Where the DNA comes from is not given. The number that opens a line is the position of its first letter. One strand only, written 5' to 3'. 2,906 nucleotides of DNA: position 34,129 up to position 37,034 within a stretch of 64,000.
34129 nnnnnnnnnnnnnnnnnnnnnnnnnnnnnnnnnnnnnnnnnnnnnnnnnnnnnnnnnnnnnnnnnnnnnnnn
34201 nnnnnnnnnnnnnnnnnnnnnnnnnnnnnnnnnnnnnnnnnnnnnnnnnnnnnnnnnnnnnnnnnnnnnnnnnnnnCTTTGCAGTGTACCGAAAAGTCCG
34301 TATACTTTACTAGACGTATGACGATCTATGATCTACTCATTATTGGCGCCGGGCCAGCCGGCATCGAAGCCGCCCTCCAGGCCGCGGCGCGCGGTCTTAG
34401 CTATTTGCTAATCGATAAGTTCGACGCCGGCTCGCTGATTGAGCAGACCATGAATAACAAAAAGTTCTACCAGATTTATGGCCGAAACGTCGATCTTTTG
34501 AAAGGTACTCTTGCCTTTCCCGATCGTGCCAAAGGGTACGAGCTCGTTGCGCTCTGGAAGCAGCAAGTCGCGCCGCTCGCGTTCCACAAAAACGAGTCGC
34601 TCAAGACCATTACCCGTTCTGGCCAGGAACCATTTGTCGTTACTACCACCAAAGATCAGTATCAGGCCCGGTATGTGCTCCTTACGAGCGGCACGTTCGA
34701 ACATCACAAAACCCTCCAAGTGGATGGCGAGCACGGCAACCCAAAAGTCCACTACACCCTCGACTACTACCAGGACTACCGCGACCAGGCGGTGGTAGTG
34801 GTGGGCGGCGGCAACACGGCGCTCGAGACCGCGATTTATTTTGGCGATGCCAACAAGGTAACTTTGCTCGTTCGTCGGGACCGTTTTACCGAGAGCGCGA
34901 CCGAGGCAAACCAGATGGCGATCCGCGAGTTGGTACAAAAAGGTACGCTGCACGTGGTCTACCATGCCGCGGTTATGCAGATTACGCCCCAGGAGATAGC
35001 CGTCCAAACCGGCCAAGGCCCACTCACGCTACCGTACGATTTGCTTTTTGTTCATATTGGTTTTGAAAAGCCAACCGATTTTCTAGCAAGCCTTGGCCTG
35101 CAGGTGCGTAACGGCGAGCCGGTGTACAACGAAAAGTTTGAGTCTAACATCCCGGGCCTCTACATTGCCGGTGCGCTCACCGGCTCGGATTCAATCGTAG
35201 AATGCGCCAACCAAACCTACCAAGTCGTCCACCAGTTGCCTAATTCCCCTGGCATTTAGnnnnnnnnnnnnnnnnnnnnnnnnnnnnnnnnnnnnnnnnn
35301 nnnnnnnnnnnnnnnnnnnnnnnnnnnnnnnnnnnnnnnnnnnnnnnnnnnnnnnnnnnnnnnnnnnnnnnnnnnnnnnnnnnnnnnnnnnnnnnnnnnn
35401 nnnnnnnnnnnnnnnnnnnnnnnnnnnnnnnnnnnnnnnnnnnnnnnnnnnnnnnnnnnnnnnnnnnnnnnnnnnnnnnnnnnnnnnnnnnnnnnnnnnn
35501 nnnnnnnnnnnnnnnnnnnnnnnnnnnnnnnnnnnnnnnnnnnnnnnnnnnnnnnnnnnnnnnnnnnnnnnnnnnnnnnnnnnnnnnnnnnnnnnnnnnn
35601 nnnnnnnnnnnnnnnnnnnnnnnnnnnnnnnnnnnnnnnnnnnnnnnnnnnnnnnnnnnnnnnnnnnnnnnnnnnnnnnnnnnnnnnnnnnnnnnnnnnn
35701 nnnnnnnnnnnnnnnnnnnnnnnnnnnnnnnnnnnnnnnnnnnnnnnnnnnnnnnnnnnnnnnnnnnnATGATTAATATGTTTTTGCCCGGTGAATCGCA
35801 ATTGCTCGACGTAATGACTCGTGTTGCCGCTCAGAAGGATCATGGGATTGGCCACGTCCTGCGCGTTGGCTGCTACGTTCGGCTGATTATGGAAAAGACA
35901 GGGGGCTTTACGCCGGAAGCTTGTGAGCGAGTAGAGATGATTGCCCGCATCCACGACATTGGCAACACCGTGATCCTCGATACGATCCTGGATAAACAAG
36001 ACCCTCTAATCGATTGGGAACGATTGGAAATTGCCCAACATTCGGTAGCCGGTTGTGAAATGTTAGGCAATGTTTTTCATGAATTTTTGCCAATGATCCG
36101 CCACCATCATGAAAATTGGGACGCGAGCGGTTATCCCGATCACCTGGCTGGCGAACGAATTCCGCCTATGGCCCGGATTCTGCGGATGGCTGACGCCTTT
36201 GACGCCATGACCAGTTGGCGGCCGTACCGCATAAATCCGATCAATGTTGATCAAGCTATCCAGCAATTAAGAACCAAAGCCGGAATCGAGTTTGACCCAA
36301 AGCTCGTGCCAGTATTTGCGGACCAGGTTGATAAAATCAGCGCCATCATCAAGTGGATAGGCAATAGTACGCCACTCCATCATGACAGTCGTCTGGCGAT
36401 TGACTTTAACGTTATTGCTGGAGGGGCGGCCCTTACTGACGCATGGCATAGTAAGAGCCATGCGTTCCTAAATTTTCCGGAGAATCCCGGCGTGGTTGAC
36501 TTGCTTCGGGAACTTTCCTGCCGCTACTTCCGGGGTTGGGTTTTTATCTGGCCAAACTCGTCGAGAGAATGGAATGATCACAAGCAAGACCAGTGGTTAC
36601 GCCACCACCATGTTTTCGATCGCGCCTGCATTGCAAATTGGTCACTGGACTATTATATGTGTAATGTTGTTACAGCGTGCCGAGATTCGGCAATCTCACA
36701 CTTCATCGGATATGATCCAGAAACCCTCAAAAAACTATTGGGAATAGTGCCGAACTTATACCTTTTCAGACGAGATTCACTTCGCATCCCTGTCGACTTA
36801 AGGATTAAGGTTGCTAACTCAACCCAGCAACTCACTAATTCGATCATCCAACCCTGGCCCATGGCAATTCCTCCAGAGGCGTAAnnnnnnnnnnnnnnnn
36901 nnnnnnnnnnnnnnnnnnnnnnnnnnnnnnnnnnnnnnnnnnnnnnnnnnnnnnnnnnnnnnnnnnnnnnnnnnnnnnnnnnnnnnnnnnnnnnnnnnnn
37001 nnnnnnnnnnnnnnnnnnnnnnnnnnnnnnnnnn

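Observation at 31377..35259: Cluster of three FAD/NAD(P)-binding oxidoreductases (CrtI-like, amine-oxidase-like, TrxR-like)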

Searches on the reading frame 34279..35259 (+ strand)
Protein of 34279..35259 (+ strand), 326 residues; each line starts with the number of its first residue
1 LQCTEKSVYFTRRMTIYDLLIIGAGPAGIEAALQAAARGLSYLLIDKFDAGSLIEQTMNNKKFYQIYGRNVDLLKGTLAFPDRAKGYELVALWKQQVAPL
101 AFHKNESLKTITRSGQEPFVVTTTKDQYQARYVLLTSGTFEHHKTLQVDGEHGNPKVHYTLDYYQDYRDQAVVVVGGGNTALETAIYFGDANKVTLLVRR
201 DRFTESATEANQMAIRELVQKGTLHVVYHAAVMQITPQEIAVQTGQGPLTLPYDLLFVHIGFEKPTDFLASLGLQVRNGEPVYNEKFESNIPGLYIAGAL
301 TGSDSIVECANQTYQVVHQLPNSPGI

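Call 3: search_protein_families(library=pfam, proteins=[window:34279-35259:+], max_evalue=0.01)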
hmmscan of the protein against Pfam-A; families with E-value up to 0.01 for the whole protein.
window:34279-35259:+ (326 aa): 12 families
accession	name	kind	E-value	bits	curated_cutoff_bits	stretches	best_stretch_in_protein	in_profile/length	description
PF13738.12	Pyr_redox_3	-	7.3e-41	140.8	30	1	20-298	1-305/305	Pyridine nucleotide-disulphide oxidoreductase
PF07992.20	Pyr_redox_2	-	1.1e-34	120.7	26.1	1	17-304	1-278/291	Pyridine nucleotide-disulphide oxidoreductase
PF01134.28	GIDA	-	6.2e-11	42.4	22.1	1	18-57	1-29/391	Glucose inhibited division protein A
PF00070.33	Pyr_redox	-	2e-10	41.5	22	1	172-237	2-68/82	Pyridine nucleotide-disulphide oxidoreductase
PF03486.20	HI0933_like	-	2.1e-09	37.6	50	1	18-48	2-32/244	HI0933-like protein Rossmann domain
PF01266.30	DAO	-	6.9e-09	36.1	27.9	1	18-52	1-36/353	FAD dependent oxidoreductase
PF00890.30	FAD_binding_2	-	1e-07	31.9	20.4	1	18-49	1-32/414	FAD binding domain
PF12831.13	FAD_oxidored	-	9.3e-07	28.9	27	1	18-47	1-30/416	FAD dependent oxidoreductase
PF01946.23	Thi4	-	9.7e-05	22.1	26.2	0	15-46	16-48/235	Thi4 family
PF13450.12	NAD_binding_8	-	0.0027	18.4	21.9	0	21-47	1-27/68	NAD(P)-binding Rossmann-like domain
PF01494.25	FAD_binding_3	-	0.0032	17.2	22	0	18-49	3-34/349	FAD binding domain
PF13241.12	NAD_binding_7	-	0.0055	17.7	22.1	0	166-221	4-61/104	Putative NAD(P)-binding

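Call 4: search_protein_families(library=ncbifam, proteins=[window:34279-35259:+], max_evalue=0.01)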
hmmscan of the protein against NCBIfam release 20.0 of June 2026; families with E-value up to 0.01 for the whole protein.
window:34279-35259:+ (326 aa): 96 families (the best 25 are shown)
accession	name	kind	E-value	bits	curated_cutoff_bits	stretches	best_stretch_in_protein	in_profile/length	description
TIGR04018.1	Bthiol_YpdA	hypoth_equivalog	6.3e-43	146.8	339.9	1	18-302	1-290/316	YpdA family putative bacillithiol disulfide reductase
TIGR01292.1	TRX_reduct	equivalog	6.9e-29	100.6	343.45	1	17-302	1-276/300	thioredoxin-disulfide reductase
TIGR03140.1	AhpF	equivalog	9.3e-17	60.7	502.9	1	13-302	209-488/515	alkyl hydroperoxide reductase subunit F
TIGR03143.1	AhpF_homolog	hypoth_equivalog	4.4e-16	58.6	687.65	1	15-300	3-282/555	putative alkyl hydroperoxide reductase F subunit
TIGR01350.1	lipoamide_DH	equivalog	1.3e-15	57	408.8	2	121-312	121-320/461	dihydrolipoyl dehydrogenase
TIGR02053.1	MerA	equivalog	1.5e-11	44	454.45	1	169-313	167-320/465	mercury(II) reductase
NF007614.0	PRK10262.1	equivalog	3.1e-11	43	644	1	18-222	8-198/321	thioredoxin-disulfide reductase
NF004945.0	PRK06292.2-3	equivalog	3.6e-11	42.7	494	1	124-317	124-321/457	dihydrolipoyl dehydrogenase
TIGR03385.1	CoA_CoA_reduc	equivalog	5.1e-11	42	578.8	1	164-307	144-289/439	CoA-disulfide reductase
TIGR03315.1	Se_ygfK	equivalog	7.4e-11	40.2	835.3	1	116-316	609-831/1012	putative selenate reductase subunit YgfK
NF041853.1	hythiocyan_redase_MerA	equivalog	9.2e-11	41.2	650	1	167-317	158-311/440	hypothiocyanous acid reductase MerA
NF041087.1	bile_acid_BaiCD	equivalog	1.3e-10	40.1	825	1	160-263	495-598/642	bile acid Fe-S flavoenzyme BaiCD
TIGR01372.1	soxA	subfamily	1.5e-10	39.5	1164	1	12-319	164-477/996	sarcosine oxidase subunit alpha family protein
NF004943.0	PRK06292.2-1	equivalog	2.6e-10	39.7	432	1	126-310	128-317/456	dihydrolipoyl dehydrogenase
NF003585.0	PRK05249.1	equivalog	9.4e-10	37.7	465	1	13-48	3-38/464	Si-specific NAD(P)(+) transhydrogenase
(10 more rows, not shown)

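Call 12: search_solved_structures(query=window:34318-35259:+, max_evalue=0.001, show_alignments=2)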
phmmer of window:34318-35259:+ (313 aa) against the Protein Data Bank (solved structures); distinct sequences matched with E-value up to 0.001: 90 (the best 60 are shown).
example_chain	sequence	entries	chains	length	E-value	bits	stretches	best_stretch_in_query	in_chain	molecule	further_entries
7a7b_A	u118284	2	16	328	1.3e-31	112.8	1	5-291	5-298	YpdA family putative bacillithiol disulfide reductase Bdr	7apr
7a76_A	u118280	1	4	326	4e-24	88.3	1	6-292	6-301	THIOREDOXIN REDUCTASE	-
8c16_A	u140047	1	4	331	9.5e-19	70.6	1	3-289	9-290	Ferredoxin--NADP reductase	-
6gas_A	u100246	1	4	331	9.5e-19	70.6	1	3-289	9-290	Ferredoxin--NADP reductase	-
3cty_A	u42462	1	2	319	5.7e-17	64.8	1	4-291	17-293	Thioredoxin reductase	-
7aaw_A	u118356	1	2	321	8.7e-17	64.2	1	3-287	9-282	Thioredoxin reductase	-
5mh4_A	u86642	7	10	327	3.1e-16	62.4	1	4-289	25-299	Thioredoxin reductase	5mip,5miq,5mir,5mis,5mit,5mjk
2zbw_A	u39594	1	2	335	3.1e-16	62.4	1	5-287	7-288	Thioredoxin reductase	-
3f8d_A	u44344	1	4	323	2.7e-15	59.3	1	4-289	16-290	Thioredoxin reductase (TrxB-3)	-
3f8p_A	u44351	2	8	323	3.1e-15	59.1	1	4-289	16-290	Thioredoxin reductase (TrxB-3)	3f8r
5uwy_A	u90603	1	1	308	4e-15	58.7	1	3-288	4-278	Thioredoxin reductase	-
5ygq_A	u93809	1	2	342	9.3e-15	57.5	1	5-287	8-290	Ferredoxin--NADP reductase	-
3lzw_A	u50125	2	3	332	1.1e-14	57.3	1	3-288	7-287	Ferredoxin--NADP reductase 2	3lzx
3ab1_A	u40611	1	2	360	2.4e-14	56.2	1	4-288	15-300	Ferredoxin--NADP reductase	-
9xub_A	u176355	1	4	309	2.5e-14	56.1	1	3-288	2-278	Thioredoxin reductase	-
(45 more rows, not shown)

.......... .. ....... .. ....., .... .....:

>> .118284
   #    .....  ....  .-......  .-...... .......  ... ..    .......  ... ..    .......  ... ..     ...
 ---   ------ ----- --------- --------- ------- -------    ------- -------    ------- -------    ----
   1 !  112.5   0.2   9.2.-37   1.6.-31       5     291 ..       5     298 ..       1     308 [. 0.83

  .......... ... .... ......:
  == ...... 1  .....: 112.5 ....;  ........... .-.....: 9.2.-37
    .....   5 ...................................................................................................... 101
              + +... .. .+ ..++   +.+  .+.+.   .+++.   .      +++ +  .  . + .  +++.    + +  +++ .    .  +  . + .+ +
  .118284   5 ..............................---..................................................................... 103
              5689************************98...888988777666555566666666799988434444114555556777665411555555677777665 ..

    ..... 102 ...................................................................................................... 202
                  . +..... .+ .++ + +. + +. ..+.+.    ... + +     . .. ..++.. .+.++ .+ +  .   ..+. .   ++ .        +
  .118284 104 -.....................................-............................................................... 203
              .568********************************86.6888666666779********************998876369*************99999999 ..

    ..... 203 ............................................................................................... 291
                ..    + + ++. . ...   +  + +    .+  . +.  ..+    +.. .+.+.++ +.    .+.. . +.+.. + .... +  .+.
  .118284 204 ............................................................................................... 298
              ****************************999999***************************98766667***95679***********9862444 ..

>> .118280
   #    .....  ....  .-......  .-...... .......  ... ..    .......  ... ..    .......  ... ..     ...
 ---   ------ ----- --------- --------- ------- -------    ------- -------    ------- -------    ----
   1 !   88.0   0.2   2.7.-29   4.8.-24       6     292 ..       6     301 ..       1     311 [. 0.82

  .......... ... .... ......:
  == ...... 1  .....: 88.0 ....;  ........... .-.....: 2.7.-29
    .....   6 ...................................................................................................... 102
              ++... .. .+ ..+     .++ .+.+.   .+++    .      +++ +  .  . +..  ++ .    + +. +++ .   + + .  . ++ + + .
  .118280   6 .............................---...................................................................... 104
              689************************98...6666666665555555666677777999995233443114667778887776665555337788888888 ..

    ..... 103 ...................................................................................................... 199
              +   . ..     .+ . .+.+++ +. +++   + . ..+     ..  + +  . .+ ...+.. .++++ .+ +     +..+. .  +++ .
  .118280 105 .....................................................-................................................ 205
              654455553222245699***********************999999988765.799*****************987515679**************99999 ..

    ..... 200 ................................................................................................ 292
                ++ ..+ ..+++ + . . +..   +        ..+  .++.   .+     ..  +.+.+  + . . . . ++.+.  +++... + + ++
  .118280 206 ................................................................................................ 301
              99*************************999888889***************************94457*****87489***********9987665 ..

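Call 14: find_homologous_proteins(query=window:34318-35259:+, max_evalue=0.00001)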
Query window:34318-35259:+ (313 aa): 5325 proteins with E <= 0.00001 among 8000 candidates; the best 120 are listed.
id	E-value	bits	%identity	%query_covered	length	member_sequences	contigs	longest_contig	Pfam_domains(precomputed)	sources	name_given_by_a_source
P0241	1.0e-197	673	96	100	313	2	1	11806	PF01946.24,PF01266.31,PF00890.31,PF07992.21,PF00070.34,PF13738.13,PF03486.21,PF01134.29,PF12831.14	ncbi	-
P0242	4.2e-179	612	89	98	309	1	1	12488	PF01266.31,PF00890.31,PF07992.21,PF00070.34,PF13738.13,PF03486.21,PF01134.29,PF12831.14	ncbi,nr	ncbi:NAD(P)/FAD-dependent oxidoreductase [Candidatus Berkelbacteria bacterium]|nr:NAD(P)/FAD-depende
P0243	6.8e-177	605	87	99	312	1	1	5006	PF01266.31,PF00890.31,PF07992.21,PF00070.34,PF13738.13,PF03486.21,PF01134.29,PF12831.14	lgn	-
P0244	5.4e-175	598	85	99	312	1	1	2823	PF01266.31,PF00890.31,PF07992.21,PF00070.34,PF13738.13,PF03486.21,PF01134.29,PF12831.14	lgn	-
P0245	5.5e-167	572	84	98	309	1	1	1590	PF01946.24,PF01266.31,PF00890.31,PF07992.21,PF00070.34,PF13738.13,PF03486.21,PF01134.29,PF12831.14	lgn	-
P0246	3.7e-162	556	81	98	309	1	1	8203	PF01266.31,PF00890.31,PF07992.21,PF00070.34,PF13738.13,PF03486.21,PF01134.29,PF12831.14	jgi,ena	-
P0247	9.0e-158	542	78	98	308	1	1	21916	PF01266.31,PF07992.21,PF00070.34,PF13738.13,PF03486.21,PF01134.29,PF12831.14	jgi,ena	-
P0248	3.4e-122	425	62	99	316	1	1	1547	PF01946.24,PF01266.31,PF00890.31,PF07992.21,PF00070.34,PF13738.13,PF03486.21,PF01134.29,PF12831.14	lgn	-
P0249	2.1e-121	423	63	97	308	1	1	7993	PF01266.31,PF13434.13,PF00890.31,PF07992.21,PF00070.34,PF13738.13,PF03486.21,PF01134.29,PF12831.14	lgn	-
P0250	1.3e-110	387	58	97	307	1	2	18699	PF01266.31,PF13450.13,PF00890.31,PF07992.21,PF00070.34,PF13738.13,PF03486.21,PF01134.29,PF12831.14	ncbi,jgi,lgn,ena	-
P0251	7.3e-109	381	56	97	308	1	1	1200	PF01266.31,PF00890.31,PF07992.21,PF00070.34,PF13738.13,PF03486.21,PF01134.29,PF12831.14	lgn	-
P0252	1.8e-105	370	54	98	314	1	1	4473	PF01946.24,PF00890.31,PF07992.21,PF00070.34,PF13738.13,PF03486.21,PF01134.29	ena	-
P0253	3.4e-103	363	55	97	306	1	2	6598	PF01266.31,PF00890.31,PF07992.21,PF00070.34,PF13738.13,PF03486.21,PF01134.29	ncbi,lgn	-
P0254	1.5e-101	357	53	98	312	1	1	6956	PF13241.13,PF13450.13,PF07992.21,PF00070.34,PF03486.21,PF01134.29,PF12831.14,PF01946.24,PF01266.31,PF13434.13,PF00890.31,PF13738.13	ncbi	-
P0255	2.6e-98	347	51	99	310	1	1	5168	PF01266.31,PF00890.31,PF07992.21,PF00070.34,PF13738.13,PF03486.21,PF01134.29,PF12831.14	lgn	-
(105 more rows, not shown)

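Call 62: list_cluster_members(proteins=[P0241, P0242, P0029, P0005])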
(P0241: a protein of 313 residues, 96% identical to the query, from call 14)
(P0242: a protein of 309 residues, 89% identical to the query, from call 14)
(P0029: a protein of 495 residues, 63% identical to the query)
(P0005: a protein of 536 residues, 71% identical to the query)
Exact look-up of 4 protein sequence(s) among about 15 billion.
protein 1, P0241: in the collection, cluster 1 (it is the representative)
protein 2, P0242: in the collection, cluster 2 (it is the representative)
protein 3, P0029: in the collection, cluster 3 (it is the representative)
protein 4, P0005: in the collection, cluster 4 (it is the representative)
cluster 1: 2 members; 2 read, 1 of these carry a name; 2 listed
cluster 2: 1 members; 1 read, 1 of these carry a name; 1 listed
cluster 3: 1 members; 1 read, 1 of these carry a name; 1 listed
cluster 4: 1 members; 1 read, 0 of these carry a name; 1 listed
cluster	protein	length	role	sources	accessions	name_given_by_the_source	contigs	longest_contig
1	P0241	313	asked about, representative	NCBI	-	-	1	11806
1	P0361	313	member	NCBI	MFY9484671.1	MAG: NAD(P)/FAD-dependent oxidoreductase [Patescibacteria group bacterium]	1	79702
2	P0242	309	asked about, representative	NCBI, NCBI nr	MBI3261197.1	NAD(P)/FAD-dependent oxidoreductase [Candidatus Berkelbacteria bacterium]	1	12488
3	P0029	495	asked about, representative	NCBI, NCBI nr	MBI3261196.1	NAD(P)/FAD-dependent oxidoreductase [Candidatus Berkelbacteria bacterium]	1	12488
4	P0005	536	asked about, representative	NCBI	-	-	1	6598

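Call 63: find_encoding_contigs(protein=P0242, flank=8000, max_places=2)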
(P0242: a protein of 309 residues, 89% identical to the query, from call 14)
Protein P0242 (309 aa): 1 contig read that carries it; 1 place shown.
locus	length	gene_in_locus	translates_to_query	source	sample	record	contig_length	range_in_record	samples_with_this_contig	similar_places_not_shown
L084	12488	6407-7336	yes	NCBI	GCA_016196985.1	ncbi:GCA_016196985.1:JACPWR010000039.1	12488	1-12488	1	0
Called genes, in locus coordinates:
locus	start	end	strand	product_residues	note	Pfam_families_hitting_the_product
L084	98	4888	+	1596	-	PF00082:Peptidase_S8, PF19077:Big_13 (faint), PF17957:Big_7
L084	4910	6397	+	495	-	PF01266:DAO (weak), PF01593:Amino_oxidase, PF13450:NAD_binding_8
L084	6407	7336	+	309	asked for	PF00890:FAD_binding_2 (faint), PF01134:GIDA (faint), PF01266:DAO (faint), PF03486:HI0933_like (faint), PF07992:Pyr_redox_2, PF12831:FAD_oxidored (weak), PF13738:Pyr_redox_3, PF00070:Pyr_redox (weak)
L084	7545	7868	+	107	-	-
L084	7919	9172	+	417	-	PF06723:MreB_Mbl (faint), PF14450:FtsA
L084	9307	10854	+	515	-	-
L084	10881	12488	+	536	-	PF22904:NOMO1-like_2nd (faint), PF13620:CarboxypepD_reg (weak), PF13715:CarbopepD_reg_2 (faint)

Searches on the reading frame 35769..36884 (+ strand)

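Call 8: search_protein_families(library=pfam, proteins=[window:35769-36884:+], max_evalue=0.0001)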
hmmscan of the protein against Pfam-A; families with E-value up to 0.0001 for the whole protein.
window:35769-36884:+ (371 aa): 2 families
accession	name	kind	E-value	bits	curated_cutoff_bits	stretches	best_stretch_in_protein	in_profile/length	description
PF13487.12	HD_5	-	2e-24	86.7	27.2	1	18-179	5-170/170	HD domain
PF01966.28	HD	-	1.1e-16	61.6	22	1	27-147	2-116/116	HD domain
